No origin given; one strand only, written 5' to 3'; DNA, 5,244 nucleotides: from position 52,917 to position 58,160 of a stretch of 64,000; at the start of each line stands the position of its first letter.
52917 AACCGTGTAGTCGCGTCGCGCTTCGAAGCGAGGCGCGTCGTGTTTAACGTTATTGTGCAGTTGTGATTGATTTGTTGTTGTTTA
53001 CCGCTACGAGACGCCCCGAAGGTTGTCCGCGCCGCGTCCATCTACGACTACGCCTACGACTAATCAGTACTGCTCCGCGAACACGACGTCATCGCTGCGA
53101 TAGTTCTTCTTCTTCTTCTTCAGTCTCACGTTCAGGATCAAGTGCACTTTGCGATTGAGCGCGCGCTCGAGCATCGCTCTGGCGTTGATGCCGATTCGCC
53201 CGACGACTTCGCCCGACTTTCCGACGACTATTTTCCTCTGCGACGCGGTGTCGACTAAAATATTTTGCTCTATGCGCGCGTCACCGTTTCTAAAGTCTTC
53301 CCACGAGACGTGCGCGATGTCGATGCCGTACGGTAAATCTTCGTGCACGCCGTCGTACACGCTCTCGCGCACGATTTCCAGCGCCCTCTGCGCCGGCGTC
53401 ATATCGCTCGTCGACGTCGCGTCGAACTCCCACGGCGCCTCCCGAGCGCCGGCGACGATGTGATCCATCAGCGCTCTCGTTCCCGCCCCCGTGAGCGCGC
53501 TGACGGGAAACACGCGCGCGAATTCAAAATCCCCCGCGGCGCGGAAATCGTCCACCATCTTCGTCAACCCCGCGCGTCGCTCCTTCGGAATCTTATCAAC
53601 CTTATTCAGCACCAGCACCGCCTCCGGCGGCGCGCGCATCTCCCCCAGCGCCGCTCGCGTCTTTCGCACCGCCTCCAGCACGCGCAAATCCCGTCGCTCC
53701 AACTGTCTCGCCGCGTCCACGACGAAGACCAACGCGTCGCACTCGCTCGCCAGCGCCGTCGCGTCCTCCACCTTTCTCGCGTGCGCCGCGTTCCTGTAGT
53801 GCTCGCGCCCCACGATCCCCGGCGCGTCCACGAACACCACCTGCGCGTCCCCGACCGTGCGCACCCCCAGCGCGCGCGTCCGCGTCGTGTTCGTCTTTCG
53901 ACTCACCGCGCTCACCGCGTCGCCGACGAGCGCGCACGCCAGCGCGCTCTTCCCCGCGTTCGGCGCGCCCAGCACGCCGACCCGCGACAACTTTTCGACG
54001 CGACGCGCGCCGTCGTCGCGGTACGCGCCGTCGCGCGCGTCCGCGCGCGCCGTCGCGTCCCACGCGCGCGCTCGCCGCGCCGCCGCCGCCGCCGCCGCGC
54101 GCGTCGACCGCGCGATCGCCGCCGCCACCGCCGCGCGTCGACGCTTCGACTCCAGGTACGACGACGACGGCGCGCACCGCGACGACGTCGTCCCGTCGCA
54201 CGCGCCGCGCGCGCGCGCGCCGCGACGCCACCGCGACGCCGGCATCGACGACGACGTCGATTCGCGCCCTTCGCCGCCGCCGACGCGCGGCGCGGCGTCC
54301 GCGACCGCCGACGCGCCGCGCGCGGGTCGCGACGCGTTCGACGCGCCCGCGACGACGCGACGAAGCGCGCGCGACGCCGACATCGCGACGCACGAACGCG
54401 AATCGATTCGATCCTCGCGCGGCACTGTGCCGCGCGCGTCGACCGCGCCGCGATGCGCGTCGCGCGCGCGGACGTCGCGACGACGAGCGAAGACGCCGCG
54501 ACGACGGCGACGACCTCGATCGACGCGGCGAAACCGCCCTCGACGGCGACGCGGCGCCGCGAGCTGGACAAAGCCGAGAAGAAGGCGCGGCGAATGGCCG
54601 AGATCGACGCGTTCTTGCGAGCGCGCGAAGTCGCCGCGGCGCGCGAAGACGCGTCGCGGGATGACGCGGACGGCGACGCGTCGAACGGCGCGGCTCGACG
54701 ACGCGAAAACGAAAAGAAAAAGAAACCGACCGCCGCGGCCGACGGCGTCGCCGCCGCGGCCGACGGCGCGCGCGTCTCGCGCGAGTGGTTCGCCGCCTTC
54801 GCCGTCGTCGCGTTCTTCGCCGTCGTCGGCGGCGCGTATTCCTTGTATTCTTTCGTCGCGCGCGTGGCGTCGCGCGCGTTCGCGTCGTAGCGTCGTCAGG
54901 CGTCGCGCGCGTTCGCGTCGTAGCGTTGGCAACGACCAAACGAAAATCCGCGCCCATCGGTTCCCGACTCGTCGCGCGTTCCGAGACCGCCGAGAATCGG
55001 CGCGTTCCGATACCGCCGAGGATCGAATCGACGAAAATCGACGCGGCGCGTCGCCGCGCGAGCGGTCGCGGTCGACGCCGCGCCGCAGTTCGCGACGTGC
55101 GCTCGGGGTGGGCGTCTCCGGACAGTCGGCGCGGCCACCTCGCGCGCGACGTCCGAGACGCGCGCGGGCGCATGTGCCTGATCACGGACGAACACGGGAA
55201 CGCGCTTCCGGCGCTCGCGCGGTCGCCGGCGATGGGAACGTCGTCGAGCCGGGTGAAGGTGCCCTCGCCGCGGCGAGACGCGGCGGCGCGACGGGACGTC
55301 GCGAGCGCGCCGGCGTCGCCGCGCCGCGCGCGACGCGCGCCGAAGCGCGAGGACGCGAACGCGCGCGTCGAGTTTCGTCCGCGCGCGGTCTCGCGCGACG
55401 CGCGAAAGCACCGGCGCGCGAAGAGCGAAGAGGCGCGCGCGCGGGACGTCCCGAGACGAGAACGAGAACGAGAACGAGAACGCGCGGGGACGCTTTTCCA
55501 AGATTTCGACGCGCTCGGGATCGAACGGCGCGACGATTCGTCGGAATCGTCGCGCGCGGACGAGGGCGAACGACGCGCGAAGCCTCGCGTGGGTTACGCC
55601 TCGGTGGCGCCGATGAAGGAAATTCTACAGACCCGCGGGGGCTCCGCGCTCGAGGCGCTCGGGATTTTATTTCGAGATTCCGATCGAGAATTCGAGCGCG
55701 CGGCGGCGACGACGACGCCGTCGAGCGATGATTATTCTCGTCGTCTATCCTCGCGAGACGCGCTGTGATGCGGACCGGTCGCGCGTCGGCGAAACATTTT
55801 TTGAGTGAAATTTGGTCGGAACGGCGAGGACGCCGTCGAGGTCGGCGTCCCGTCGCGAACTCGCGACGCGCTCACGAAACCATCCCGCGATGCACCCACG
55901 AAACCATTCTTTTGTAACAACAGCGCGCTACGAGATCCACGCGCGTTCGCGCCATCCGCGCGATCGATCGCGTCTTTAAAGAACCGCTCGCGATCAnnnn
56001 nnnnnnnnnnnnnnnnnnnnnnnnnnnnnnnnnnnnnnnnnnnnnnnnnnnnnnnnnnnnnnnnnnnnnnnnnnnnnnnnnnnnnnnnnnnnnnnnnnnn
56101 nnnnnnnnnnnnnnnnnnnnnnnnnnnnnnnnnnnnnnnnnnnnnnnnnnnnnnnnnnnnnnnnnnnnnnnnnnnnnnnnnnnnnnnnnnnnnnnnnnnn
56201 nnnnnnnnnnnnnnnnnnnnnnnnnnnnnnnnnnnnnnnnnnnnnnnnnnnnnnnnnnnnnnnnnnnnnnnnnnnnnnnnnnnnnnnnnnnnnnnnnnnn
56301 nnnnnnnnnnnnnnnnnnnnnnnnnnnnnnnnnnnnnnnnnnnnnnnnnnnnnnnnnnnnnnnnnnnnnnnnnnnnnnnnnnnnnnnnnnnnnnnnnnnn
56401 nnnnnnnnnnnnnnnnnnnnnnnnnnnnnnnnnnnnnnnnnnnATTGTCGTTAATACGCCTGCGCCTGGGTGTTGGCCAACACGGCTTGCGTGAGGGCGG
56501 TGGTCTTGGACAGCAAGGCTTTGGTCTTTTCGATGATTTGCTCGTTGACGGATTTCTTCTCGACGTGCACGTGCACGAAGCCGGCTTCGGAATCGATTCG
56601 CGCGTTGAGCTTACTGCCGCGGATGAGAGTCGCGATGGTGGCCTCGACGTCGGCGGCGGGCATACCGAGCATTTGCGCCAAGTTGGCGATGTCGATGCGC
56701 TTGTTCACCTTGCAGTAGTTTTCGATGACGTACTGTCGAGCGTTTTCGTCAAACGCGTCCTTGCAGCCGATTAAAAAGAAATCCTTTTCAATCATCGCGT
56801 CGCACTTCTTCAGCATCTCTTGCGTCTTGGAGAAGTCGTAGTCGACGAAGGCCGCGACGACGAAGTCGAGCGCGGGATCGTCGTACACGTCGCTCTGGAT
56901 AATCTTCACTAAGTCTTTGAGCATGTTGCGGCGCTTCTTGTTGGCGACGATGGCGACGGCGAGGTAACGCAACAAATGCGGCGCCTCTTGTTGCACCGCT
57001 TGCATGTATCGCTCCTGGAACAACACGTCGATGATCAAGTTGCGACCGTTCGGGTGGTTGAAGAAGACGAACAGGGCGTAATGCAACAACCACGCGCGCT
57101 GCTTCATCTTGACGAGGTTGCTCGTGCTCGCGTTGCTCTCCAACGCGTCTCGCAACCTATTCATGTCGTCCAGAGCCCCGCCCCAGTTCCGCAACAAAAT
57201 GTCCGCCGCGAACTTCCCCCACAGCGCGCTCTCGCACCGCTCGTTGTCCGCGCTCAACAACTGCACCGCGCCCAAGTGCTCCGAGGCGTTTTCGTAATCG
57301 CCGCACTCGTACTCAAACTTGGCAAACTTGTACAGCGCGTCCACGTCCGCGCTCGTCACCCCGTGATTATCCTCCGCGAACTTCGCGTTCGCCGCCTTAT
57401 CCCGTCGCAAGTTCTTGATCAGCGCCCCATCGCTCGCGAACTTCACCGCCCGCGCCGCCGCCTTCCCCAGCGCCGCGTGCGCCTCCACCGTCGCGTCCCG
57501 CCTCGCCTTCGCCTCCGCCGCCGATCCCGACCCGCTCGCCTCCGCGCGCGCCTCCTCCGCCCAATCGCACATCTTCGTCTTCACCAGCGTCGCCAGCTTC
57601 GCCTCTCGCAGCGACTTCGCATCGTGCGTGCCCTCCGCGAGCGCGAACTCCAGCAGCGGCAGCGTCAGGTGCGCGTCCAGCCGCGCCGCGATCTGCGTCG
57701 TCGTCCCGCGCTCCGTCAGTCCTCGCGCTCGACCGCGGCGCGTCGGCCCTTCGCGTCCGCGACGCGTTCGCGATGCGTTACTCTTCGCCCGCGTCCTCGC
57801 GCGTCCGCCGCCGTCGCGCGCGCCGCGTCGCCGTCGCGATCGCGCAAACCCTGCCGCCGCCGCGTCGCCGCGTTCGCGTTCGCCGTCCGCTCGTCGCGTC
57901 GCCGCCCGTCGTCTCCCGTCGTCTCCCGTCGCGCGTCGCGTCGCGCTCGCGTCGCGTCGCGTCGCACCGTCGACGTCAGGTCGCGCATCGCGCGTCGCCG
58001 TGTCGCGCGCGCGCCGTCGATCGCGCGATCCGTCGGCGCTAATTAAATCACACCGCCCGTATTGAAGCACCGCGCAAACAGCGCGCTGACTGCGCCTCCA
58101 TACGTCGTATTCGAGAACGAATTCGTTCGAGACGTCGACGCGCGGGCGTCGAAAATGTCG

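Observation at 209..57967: Hidden 5'-proximal introns with an almost invariant GTGCG donor and (G)ACTGACG branch site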

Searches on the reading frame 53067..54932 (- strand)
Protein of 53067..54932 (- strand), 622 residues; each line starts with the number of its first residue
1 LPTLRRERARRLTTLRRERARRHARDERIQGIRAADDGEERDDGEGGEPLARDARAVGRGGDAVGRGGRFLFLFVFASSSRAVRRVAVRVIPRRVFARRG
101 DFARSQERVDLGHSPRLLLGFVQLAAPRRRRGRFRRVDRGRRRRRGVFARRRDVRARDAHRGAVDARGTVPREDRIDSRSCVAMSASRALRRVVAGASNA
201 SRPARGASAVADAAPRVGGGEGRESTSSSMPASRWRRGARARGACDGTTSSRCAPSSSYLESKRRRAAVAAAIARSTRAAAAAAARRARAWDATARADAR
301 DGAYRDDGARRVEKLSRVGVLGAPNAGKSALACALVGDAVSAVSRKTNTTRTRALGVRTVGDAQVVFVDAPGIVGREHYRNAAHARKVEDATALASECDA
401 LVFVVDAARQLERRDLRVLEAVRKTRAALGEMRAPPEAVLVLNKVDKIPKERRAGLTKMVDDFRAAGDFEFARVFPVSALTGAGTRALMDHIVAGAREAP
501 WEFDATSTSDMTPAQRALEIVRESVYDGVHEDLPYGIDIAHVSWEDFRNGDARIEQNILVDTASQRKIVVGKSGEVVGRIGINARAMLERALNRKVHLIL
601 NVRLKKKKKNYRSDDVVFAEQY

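Call 70: search_protein_families(library=pfam, max_evalue=0.001, proteins=[window:53067-54932:-])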
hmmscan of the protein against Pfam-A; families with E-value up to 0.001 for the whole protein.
window:53067-54932:- (622 aa): 7 families
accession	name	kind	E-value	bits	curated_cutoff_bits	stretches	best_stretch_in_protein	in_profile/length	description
PF01926.29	MMR_HSR1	-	5.1e-18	65.7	21.9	1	317-424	1-102/113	50S ribosome-binding GTPase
PF19993.5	DO-GTPase2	-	4.5e-10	40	27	1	363-476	89-205/226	Double-GTPase 2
PF00009.33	GTP_EFTU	-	2.3e-08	34.3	26.5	1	362-494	68-184/188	Elongation factor Tu GTP binding domain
PF07650.23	KH_2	-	5e-08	33.1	22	1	545-606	13-75/78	KH domain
PF02421.24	FeoB_N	-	1.9e-07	31.2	27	1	318-453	3-123/156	Ferrous iron transport protein B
PF04548.22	AIG1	-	4e-06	26.7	27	1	320-424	5-109/212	AIG1 family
PF00350.29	Dynamin_N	-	9.2e-05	23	27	0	362-420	100-151/168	Dynamin family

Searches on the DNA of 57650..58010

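Call 59: search_rna_families(source=window, start=57650, end=58010, threshold=evalue, max_evalue=1)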
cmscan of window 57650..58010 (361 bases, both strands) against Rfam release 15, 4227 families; matches with E-value up to 1: 0.
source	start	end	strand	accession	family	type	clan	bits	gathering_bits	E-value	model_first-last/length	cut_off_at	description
